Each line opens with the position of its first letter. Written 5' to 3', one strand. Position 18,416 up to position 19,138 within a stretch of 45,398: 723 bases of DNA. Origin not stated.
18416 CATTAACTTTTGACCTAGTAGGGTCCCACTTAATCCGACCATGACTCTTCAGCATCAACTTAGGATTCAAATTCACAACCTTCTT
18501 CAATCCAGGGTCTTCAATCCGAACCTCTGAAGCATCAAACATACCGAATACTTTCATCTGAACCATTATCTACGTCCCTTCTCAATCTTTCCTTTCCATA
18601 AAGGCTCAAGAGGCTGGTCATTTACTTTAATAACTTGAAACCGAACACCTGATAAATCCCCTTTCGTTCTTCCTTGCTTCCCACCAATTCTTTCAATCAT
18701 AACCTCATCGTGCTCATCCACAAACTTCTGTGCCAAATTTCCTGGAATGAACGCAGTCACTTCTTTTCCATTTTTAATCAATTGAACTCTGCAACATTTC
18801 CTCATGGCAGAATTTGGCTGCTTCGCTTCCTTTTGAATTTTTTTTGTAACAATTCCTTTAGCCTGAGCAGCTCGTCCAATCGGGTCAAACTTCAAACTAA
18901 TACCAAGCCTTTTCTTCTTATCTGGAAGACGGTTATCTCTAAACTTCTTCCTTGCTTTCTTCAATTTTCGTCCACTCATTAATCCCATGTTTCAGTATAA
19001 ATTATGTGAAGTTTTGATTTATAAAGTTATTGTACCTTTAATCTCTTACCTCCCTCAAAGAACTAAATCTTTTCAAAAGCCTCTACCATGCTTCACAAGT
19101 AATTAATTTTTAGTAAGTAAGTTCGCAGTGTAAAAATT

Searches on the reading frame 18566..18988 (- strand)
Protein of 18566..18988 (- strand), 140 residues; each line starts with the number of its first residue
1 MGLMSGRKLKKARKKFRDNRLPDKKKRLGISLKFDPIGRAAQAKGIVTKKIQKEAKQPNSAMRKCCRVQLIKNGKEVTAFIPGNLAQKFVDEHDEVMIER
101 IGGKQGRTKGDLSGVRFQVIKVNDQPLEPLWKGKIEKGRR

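Call 74: search_protein_families(library=pfam, proteins=[window:18566-18988:-], max_evalue=0.00001)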
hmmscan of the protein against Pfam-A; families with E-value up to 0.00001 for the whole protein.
window:18566-18988:- (140 aa): 1 family
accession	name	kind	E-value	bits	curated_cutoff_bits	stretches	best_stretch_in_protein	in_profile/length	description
PF00164.32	Ribosom_S12_S23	-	1.9e-38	131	22.3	1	33-139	4-109/110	Ribosomal protein S12/S23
